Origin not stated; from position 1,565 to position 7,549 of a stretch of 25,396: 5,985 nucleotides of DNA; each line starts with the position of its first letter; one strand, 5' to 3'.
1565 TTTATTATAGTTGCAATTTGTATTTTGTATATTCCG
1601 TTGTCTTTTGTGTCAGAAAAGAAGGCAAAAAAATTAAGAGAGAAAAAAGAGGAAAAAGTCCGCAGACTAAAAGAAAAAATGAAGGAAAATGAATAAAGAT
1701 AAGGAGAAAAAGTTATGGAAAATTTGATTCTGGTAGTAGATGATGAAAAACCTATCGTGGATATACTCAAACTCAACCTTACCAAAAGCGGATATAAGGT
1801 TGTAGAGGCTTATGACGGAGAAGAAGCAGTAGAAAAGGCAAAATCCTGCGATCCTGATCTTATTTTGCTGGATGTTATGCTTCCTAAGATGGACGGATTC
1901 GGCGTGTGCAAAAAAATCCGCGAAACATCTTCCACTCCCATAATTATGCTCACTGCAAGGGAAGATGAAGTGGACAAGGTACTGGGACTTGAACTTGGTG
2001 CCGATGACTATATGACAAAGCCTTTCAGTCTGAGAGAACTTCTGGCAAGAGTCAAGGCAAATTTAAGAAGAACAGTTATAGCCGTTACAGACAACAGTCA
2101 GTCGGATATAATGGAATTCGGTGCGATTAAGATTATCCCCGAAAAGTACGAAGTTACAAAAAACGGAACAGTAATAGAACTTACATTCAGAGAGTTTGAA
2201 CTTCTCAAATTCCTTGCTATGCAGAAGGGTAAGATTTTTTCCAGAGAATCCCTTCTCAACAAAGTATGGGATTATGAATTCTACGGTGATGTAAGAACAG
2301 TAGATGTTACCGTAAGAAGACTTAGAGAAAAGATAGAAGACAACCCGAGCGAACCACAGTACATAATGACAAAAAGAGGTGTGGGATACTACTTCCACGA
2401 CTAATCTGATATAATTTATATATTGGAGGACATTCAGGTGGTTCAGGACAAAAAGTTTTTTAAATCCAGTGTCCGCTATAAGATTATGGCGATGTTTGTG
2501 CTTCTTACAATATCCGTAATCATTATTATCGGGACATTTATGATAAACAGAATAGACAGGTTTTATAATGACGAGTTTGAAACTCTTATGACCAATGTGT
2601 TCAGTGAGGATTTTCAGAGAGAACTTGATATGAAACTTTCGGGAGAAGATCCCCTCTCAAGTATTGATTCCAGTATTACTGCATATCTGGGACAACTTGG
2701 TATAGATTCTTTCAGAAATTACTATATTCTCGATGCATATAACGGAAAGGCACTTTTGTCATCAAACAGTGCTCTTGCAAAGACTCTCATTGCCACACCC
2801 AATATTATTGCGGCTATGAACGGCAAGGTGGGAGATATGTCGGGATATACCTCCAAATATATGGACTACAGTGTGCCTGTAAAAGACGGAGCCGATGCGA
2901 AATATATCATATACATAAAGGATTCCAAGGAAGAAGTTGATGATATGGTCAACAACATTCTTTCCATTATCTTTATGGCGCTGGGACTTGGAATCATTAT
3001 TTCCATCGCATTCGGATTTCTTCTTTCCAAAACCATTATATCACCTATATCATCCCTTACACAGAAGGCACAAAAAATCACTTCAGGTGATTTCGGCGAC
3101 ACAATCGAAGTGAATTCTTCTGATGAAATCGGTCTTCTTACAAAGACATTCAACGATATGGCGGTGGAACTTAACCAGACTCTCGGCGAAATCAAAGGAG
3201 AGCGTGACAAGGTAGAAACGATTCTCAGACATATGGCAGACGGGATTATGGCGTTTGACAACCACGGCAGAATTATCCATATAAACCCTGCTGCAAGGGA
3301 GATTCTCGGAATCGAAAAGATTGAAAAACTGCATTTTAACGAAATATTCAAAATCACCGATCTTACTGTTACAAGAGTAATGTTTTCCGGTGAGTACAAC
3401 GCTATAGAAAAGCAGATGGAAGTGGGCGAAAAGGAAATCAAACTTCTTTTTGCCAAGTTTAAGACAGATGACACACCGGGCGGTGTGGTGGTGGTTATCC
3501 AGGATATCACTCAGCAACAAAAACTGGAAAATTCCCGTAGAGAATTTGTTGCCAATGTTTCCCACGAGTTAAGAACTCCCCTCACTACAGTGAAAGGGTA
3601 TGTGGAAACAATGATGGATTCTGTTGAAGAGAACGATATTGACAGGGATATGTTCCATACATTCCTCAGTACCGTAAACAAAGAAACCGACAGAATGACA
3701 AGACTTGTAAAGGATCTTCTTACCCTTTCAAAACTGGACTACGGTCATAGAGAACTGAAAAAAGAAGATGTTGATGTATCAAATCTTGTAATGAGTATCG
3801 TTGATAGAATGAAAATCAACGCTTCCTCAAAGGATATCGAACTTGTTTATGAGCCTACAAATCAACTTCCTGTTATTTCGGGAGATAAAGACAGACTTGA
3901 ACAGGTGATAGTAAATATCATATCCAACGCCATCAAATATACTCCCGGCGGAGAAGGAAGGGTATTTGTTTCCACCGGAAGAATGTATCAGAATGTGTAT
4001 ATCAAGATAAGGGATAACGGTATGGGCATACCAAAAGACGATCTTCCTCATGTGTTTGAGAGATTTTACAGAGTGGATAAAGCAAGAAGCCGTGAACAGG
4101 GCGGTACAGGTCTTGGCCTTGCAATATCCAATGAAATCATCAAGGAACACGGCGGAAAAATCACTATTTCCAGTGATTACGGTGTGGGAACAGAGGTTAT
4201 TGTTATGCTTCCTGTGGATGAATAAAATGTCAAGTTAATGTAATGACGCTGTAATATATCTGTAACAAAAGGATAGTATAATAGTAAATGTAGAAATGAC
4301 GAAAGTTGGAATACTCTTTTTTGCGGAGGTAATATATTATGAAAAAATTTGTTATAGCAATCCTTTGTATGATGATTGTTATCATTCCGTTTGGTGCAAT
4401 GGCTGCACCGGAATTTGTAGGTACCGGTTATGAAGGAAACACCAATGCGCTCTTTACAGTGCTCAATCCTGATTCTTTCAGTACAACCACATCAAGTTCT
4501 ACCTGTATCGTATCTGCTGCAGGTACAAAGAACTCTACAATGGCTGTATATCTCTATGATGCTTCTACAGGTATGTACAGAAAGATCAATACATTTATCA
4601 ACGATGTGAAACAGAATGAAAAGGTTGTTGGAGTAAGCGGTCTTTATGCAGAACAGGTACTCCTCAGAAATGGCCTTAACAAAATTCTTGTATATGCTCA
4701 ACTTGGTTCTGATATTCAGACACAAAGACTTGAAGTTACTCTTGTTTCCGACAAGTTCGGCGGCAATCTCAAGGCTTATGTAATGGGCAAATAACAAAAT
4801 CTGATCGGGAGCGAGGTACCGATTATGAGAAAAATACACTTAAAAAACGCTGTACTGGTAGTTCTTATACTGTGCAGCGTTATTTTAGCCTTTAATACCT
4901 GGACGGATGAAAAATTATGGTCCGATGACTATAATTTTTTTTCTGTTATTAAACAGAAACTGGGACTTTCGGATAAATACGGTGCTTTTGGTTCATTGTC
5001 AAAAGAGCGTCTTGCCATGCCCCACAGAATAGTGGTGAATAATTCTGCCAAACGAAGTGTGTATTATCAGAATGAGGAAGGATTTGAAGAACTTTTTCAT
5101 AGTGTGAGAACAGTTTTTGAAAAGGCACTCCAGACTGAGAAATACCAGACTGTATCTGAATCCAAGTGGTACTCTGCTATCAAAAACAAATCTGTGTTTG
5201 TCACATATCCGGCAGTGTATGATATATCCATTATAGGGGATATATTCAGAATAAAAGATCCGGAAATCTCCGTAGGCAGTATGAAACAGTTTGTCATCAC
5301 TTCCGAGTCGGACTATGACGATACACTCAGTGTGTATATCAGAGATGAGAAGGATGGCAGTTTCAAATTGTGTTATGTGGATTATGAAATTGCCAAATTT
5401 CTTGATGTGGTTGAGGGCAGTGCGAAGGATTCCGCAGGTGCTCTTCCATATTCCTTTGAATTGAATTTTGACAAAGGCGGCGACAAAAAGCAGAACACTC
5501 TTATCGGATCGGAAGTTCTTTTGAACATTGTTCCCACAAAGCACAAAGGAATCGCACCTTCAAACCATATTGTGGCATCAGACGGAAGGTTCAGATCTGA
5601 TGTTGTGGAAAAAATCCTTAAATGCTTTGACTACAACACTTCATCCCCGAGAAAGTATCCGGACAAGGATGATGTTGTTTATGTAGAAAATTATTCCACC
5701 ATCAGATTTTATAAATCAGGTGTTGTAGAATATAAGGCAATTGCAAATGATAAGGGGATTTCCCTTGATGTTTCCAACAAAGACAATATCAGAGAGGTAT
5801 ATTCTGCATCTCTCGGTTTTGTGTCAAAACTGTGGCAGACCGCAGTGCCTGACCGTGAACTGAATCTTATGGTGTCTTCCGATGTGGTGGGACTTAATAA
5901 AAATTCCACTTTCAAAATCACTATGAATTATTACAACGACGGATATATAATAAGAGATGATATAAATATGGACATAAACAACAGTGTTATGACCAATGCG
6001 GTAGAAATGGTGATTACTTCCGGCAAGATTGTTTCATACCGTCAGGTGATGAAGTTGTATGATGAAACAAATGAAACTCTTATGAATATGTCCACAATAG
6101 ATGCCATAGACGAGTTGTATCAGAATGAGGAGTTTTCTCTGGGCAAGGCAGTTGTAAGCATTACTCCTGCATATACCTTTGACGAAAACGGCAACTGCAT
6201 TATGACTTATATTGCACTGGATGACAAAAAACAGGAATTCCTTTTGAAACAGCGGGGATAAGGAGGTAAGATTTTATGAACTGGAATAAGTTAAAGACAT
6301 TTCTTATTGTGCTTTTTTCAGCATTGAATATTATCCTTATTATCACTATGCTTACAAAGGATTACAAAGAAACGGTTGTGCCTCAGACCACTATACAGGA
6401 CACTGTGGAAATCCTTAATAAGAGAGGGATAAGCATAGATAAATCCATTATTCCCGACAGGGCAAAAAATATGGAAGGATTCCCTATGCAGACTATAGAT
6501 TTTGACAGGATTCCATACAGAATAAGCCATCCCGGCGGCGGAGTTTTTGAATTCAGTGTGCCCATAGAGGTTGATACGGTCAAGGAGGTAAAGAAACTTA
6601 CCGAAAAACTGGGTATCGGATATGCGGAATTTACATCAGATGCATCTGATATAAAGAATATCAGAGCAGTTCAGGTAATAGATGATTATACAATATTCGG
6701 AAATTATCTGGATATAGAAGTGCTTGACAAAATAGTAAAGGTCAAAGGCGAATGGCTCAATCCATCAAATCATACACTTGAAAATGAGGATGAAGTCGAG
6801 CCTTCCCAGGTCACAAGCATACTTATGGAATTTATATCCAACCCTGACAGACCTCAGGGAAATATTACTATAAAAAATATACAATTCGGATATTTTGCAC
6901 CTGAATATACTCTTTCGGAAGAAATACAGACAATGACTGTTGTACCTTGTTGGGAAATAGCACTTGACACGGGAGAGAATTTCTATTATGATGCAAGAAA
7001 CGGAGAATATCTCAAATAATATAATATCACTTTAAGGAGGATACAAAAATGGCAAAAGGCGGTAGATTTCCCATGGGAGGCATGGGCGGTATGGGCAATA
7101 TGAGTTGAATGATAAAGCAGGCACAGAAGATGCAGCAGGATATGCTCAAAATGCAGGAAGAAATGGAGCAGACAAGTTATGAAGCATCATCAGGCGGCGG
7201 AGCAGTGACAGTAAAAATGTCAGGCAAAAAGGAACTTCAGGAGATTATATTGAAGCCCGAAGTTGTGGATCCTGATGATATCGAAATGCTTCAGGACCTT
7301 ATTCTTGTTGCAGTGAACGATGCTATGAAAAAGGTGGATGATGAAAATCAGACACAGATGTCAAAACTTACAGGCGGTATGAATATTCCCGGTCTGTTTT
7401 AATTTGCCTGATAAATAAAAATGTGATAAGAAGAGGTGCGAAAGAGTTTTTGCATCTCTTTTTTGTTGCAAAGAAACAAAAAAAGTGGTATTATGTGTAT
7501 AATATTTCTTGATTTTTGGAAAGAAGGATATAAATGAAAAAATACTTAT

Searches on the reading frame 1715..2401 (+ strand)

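Call 5: search_protein_families(library=pfam, proteins=[window:1715-2401:+], max_evalue=0.01)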
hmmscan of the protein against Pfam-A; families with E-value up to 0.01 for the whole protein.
window:1715-2401:+ (229 aa): 3 families
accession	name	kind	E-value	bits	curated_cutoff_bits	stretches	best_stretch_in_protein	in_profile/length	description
PF00072.30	Response_reg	-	1.6e-32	112.4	30.2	1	5-114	1-111/111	Response regulator receiver domain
PF00486.34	Trans_reg_C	-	1.5e-28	99.1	26.2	1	151-227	1-77/77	Transcriptional regulatory protein, C terminal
PF23198.2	PDE8A_N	-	0.0036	17.7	29.6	1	5-78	13-90/147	PDE8A-like, N-terminal domain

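Call 6: search_protein_families(library=ncbifam, proteins=[window:1715-2401:+], max_evalue=0.01)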
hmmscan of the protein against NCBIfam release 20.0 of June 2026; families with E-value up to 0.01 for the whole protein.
window:1715-2401:+ (229 aa): 103 families (the best 25 are shown)
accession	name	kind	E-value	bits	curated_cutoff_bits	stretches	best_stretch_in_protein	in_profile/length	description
NF040534.1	resp_reg_YycF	equivalog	6e-102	339.8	340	1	5-228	3-228/231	response regulator YycF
NF045944.1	ResRegRpaBCyano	equivalog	1e-78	263.8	330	1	6-228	1-228/229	response regulator transcription factor RpaB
NF040689.1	MtrAB_MtrA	equivalog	5e-75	251.6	300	1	5-225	1-216/219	MtrAB system response regulator MtrA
TIGR02154.1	PhoB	equivalog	4.2e-69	232.3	296.2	1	1-227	1-225/226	phosphate regulon transcriptional regulator PhoB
NF053854.1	RespRegPhoBBctds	equivalog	1.2e-66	224.3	270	1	5-227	1-224/225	two-component system response regulator PhoB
NF033117.2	vanR_ACDEGLN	exception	1.6e-66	224.1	350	1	5-226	1-224/226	VanR-ABDEGLN family response regulator transcription factor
NF041733.1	resp_reg_CseB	equivalog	6.4e-66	222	350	1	5-227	3-226/228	two-component system response regulator CseB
NF033120.0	vanR_FM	exception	1.4e-64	217.9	460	1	5-228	6-230/231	vancomycin resistance response regulator transcription factor, VanR-F/VanR-M family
NF008296.0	PRK11083.1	equivalog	2.8e-62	210.1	273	1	3-227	4-225/228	two-component system response regulator CreB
TIGR01387.1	cztR_silR_copR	subfamily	6.6e-58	195.9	279.2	1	5-226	1-217/218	heavy metal response regulator transcription factor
NF041209.1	resp_regPieR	equivalog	1.6e-57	194.8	450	1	5-228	3-228/231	two component system response regulator PieR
NF007982.1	PRK10710.1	equivalog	1.7e-57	194.7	380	1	3-227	8-227/235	envelope stress response regulator BaeR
NF007005.1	PRK09468.1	equivalog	8.5e-57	192.3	331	1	3-227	4-231/237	osmolarity response regulator transcription factor OmpR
NF008034.0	PRK10766.1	equivalog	3.5e-53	180.5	275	1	1-227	1-226/231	two-component system response regulator TorR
NF000401.1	vanR-A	exception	7.2e-53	179.4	500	1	1-226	1-228/231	vancomycin resistance response regulator transcription factor VanR-A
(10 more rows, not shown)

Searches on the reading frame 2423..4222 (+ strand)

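Call 5: search_protein_families(library=pfam, proteins=[window:2423-4222:+], max_evalue=0.01)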
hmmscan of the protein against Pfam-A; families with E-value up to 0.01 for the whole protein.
window:2423-4222:+ (600 aa): 8 families
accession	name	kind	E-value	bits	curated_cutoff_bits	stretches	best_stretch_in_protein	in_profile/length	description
PF02518.31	HATPase_c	-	5e-33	114.3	26.4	1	487-599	1-110/111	Histidine kinase-, DNA gyrase B-, and HSP90-like ATPase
PF00512.31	HisKA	-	3.8e-20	72.1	26.9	1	371-441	1-66/66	His Kinase A (phospho-acceptor) domain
PF00672.30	HAMP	-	3.1e-14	53.5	25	1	200-252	1-53/53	HAMP domain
PF13188.13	PAS_8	-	9.1e-08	32.2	21.8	1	264-302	3-40/65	PAS domain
PF00989.32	PAS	-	0.0001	22.7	22.6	1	264-299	3-38/113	PAS fold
PF12860.13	PAS_7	-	0.00022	21.8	27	0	268-298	1-31/115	PAS fold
PF08448.16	PAS_4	-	0.0013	19.4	23.1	0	268-298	1-31/110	PAS fold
PF13426.13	PAS_9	-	0.004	17.9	27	1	274-364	3-103/103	PAS domain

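Call 6: search_protein_families(library=ncbifam, proteins=[window:2423-4222:+], max_evalue=0.01)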
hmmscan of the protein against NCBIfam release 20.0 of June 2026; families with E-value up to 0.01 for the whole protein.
window:2423-4222:+ (600 aa): 99 families (the best 25 are shown)
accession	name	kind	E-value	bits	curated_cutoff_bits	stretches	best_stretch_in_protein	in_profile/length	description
NF033092.0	HK_WalK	equivalog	2.1e-141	472.4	725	1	15-598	3-594/594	cell wall metabolism sensor histidine kinase WalK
NF046044.1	PnpS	equivalog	1.8e-107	359.8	400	1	208-597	1-390/390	two-component system histidine kinase PnpS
TIGR02966.1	phoR_proteo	equivalog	1.3e-85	287.3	334.2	1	261-592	5-329/333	phosphate regulon sensor histidine kinase PhoR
NF033093.1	HK_VicK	exception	3.4e-85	286.3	680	1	179-599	11-436/448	cell wall metabolism sensor histidine kinase VicK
NF045911.1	TCSHisKinNblS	equivalog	1.2e-75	255.1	1000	1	183-594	186-616/621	two-component system sensor histidine kinase NblS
NF008468.0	PRK11360.1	equivalog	1.5e-70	238.3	646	1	142-599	157-609/616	two-component system sensor histidine kinase AtoS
NF040691.1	MtrAB_MtrB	equivalog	5.1e-70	236.9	450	2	360-598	259-492/507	MtrAB system histidine kinase MtrB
NF047874.1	MASE3_PAS_HK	subfamily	2.2e-64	218.4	560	1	137-599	170-626/655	MASE3 domain-containing sensor histidine kinase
NF012163.2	BaeS_SmeS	equivalog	5.3e-62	210.2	500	2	366-596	234-456/457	sensor histidine kinase efflux regulator BaeS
NF008235.0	PRK11006.1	equivalog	6.1e-62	209.9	390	1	271-597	107-422/431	phosphate regulon sensor histidine kinase PhoR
NF041735.1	hist_kin_RppB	equivalog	7.6e-59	199.6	400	1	373-597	217-438/438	two-component system sensor histidine kinase RppB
NF007837.0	PRK10549.1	equivalog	2.8e-55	187.9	603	2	366-599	234-459/466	envelope stress sensor histidine kinase BaeS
NF053855.1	HisKinPhoRBctds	equivalog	3.2e-54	184.4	500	1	172-596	154-581/583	two-component system sensor histidine kinase PhoR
TIGR01386.1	cztS_silS_copS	subfamily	1.6e-53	182.3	292.55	2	373-587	242-447/457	heavy metal sensor histidine kinase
NF007007.0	PRK09470.1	equivalog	5e-52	177.3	486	2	362-598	235-459/463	envelope stress sensor histidine kinase CpxA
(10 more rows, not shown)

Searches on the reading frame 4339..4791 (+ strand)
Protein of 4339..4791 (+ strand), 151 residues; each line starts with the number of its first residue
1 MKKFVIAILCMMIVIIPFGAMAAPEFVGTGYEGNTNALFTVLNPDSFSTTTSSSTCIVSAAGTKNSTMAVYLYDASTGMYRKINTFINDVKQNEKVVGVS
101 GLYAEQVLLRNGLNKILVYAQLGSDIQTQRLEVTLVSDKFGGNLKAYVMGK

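Call 5: search_protein_families(library=pfam, proteins=[window:4339-4791:+], max_evalue=0.01)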
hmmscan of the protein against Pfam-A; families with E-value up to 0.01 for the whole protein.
window:4339-4791:+ (151 aa): 1 family
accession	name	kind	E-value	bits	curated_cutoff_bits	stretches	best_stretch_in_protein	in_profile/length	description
PF09136.16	Glucodextran_B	-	0.0081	16.5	27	0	90-123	33-68/83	Glucodextranase, domain B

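Call 6: search_protein_families(library=ncbifam, proteins=[window:4339-4791:+], max_evalue=0.01)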
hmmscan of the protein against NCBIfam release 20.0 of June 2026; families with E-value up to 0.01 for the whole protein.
window:4339-4791:+ (151 aa): 0 families

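Call 75: search_protein_families(library=pfam, proteins=[window:4339-4791:+], max_evalue=10)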
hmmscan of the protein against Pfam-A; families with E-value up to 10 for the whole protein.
window:4339-4791:+ (151 aa): 1 family
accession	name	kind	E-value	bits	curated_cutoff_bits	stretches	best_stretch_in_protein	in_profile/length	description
PF09136.16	Glucodextran_B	-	0.0081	16.5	27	1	90-123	33-68/83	Glucodextranase, domain B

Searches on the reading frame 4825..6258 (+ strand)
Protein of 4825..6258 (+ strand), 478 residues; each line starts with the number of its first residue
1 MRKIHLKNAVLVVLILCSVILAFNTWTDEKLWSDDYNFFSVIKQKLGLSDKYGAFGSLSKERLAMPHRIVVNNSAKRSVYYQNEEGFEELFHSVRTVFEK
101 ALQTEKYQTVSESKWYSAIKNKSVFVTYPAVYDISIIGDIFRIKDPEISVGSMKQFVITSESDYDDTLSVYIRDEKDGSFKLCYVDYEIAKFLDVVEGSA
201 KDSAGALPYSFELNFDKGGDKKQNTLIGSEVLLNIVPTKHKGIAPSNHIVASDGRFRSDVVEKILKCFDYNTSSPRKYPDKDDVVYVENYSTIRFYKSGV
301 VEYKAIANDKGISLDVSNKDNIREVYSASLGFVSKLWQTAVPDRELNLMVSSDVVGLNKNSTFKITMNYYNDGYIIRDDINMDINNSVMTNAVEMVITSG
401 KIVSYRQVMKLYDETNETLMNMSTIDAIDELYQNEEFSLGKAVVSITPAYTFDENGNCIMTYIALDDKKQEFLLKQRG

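Call 5: search_protein_families(library=pfam, proteins=[window:4825-6258:+], max_evalue=0.01)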
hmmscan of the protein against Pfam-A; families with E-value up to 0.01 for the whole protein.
window:4825-6258:+ (478 aa): 0 families

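Call 6: search_protein_families(library=ncbifam, proteins=[window:4825-6258:+], max_evalue=0.01)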
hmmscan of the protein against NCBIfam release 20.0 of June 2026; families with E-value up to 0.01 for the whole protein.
window:4825-6258:+ (478 aa): 0 families

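Call 75: search_protein_families(library=pfam, proteins=[window:4825-6258:+], max_evalue=10)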
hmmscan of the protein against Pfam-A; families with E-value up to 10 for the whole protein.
window:4825-6258:+ (478 aa): 0 families

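Call 76: search_solved_structures(query=window:4825-6258:+, max_evalue=10)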
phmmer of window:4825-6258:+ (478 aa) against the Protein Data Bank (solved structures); distinct sequences matched with E-value up to 10: 1.
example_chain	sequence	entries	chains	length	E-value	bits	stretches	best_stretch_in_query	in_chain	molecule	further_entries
1s4v_A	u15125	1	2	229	1.4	11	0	354-460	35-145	cysteine endopeptidase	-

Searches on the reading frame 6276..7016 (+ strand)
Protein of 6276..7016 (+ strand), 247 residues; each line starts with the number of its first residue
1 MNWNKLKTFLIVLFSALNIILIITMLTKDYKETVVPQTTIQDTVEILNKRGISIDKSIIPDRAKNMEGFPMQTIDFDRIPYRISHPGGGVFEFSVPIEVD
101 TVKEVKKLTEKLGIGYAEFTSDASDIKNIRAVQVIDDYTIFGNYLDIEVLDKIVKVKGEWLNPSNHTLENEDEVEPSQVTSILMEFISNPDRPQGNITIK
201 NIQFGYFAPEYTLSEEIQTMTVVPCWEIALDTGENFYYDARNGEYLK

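Call 5: search_protein_families(library=pfam, proteins=[window:6276-7016:+], max_evalue=0.01)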
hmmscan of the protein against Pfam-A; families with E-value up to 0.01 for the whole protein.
window:6276-7016:+ (247 aa): 1 family
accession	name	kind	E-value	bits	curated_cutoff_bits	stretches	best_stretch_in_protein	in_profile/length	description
PF09648.15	YycI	-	1e-06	28.9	29.7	1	118-235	105-226/232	YycI protein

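Call 6: search_protein_families(library=ncbifam, proteins=[window:6276-7016:+], max_evalue=0.01)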
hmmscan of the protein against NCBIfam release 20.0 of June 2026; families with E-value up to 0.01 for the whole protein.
window:6276-7016:+ (247 aa): 0 families

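Call 75: search_protein_families(library=pfam, proteins=[window:6276-7016:+], max_evalue=10)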
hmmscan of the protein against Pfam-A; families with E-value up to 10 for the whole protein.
window:6276-7016:+ (247 aa): 1 family
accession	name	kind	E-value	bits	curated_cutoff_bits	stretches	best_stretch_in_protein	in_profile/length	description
PF09648.15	YycI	-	1e-06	28.9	29.7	1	118-235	105-226/232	YycI protein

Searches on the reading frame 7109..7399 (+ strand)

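Call 5: search_protein_families(library=pfam, proteins=[window:7109-7399:+], max_evalue=0.01)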
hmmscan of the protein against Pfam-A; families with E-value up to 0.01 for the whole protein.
window:7109-7399:+ (97 aa): 1 family
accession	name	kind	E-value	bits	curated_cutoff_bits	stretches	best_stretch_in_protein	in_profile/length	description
PF02575.21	YbaB_DNA_bd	-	4.4e-35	120.2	25.5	1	3-92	2-91/91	YbaB/EbfC DNA-binding family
